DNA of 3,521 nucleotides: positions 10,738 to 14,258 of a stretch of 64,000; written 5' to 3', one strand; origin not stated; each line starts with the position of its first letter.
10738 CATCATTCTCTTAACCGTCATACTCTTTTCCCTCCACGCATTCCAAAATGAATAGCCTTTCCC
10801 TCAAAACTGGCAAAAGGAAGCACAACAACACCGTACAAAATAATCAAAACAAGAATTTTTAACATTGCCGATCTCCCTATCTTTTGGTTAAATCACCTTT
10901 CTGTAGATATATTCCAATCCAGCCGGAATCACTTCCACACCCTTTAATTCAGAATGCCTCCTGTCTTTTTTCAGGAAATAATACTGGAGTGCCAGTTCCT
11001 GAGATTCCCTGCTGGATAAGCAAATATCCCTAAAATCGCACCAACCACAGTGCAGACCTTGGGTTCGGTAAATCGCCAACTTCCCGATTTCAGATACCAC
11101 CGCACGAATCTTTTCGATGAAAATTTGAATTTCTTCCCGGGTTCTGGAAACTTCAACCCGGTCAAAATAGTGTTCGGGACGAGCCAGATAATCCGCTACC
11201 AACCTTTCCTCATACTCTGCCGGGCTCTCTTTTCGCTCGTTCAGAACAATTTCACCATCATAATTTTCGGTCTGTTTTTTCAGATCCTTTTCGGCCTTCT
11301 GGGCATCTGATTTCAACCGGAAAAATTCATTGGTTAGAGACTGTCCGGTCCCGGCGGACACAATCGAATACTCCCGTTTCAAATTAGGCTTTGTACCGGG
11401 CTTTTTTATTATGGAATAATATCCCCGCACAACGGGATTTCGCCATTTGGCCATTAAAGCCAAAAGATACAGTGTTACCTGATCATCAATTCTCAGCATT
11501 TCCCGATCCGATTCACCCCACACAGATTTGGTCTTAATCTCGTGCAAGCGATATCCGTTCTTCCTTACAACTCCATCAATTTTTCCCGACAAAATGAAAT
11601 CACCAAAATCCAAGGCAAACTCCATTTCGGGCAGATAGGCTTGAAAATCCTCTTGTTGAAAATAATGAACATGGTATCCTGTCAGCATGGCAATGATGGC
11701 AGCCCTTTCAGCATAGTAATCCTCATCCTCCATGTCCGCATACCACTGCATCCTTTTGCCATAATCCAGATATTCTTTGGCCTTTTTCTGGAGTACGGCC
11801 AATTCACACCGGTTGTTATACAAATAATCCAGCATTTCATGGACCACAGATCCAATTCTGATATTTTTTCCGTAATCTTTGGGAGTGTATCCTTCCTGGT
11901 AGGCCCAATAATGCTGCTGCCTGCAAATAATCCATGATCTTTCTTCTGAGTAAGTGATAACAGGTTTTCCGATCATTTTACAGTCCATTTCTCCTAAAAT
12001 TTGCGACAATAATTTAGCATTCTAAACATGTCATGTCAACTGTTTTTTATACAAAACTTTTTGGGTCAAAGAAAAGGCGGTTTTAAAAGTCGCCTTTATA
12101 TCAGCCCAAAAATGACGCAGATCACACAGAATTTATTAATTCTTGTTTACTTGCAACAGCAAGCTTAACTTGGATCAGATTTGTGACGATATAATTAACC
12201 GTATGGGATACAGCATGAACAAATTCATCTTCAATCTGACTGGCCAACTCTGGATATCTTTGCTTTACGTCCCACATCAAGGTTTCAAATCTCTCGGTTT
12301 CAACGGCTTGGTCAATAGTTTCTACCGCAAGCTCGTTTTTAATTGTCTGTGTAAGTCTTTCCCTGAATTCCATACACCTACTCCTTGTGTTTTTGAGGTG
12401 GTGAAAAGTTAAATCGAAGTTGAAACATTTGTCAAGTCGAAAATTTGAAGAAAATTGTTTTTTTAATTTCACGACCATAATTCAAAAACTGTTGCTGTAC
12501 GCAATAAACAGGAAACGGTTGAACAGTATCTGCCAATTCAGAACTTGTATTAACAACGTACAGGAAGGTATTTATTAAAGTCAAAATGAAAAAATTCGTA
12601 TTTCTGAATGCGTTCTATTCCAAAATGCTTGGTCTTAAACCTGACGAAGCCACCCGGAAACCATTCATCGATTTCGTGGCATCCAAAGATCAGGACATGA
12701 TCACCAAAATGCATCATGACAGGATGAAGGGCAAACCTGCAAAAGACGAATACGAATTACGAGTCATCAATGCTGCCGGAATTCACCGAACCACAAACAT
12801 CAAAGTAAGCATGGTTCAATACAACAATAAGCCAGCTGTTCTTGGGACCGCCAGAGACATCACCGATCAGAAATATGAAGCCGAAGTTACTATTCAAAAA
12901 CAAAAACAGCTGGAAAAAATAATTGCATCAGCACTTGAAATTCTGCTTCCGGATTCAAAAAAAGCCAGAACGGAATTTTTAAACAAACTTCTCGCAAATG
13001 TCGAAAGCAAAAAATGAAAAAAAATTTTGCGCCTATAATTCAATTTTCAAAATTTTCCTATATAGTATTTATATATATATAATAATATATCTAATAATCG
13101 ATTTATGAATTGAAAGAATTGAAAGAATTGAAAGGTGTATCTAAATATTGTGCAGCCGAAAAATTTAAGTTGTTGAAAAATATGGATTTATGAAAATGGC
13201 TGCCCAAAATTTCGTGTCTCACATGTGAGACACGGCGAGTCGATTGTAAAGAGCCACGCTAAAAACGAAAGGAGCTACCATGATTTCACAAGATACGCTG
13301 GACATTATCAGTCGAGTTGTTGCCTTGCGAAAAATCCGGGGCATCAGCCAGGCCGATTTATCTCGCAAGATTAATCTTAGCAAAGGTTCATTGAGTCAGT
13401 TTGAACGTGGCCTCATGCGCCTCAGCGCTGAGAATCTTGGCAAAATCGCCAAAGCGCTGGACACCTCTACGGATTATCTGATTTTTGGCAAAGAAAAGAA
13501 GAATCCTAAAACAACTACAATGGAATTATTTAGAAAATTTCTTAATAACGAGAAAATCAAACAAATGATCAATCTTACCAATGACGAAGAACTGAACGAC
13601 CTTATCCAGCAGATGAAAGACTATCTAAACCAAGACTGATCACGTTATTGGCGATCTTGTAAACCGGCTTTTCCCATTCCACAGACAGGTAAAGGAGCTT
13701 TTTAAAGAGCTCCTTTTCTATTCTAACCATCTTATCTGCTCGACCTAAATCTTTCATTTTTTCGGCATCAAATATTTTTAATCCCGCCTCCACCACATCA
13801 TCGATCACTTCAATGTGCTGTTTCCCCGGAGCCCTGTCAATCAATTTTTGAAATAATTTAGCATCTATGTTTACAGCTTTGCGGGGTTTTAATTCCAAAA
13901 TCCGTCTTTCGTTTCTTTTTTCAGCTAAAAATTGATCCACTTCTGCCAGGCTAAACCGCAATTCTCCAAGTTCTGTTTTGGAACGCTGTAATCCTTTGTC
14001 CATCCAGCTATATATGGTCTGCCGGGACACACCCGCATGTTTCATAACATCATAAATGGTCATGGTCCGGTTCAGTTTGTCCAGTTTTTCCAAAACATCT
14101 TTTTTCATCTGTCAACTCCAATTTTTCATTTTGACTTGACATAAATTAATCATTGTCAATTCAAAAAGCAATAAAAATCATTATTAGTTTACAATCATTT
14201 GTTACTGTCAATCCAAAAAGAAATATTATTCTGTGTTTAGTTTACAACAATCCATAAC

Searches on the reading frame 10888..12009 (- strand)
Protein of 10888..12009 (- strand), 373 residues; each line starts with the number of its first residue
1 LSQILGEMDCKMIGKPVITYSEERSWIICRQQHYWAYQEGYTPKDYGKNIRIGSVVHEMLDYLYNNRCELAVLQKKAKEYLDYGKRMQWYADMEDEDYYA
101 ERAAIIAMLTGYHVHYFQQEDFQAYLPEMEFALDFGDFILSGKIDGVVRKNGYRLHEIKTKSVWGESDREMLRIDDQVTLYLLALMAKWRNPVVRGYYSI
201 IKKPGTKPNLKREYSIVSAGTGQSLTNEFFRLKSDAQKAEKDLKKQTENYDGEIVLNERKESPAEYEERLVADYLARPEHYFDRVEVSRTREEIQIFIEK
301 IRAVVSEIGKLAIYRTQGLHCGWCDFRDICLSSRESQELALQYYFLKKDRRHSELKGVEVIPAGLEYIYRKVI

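Call 17: search_protein_families(library=pfam, proteins=[window:10888-12009:-], max_evalue=0.001)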
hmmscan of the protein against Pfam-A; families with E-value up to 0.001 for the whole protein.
window:10888-12009:- (373 aa): 2 families
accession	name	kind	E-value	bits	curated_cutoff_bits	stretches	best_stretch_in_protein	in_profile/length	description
PF12705.13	PDDEXK_1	-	4.6e-19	69.8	22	1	28-330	12-246/247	PD-(D/E)XK nuclease superfamily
PF01930.23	Cas_Cas4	-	0.00019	22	22.7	0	25-61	7-40/160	Domain of unknown function DUF83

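Call 42: search_protein_families(library=phrogs, proteins=[window:10888-12009:-], max_evalue=0.0001)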
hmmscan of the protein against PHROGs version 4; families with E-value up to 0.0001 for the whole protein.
window:10888-12009:- (373 aa): 3 families
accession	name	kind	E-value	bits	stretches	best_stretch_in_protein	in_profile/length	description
phrog_1218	-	DNA, RNA and nucleotide metabolism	4e-34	119.4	1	11-338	3-337/364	exonuclease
phrog_1706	-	DNA, RNA and nucleotide metabolism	7.8e-09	36.4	1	45-340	80-252/293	CRISPR/Cas system associated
phrog_69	-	DNA, RNA and nucleotide metabolism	1.1e-07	32.2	1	7-192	79-254/501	exonuclease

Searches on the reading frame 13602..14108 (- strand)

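Call 42: search_protein_families(library=phrogs, proteins=[window:13602-14108:-], max_evalue=0.0001)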
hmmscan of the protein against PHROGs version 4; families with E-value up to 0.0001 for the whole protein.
window:13602-14108:- (168 aa): 2 families
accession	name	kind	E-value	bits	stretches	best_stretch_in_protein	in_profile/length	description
phrog_66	-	integration and excision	2e-10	41.9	1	10-137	88-225/412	excisionase and transcriptional regulator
phrog_9129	-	unknown function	8.9e-05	23.6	0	3-34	73-104/184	-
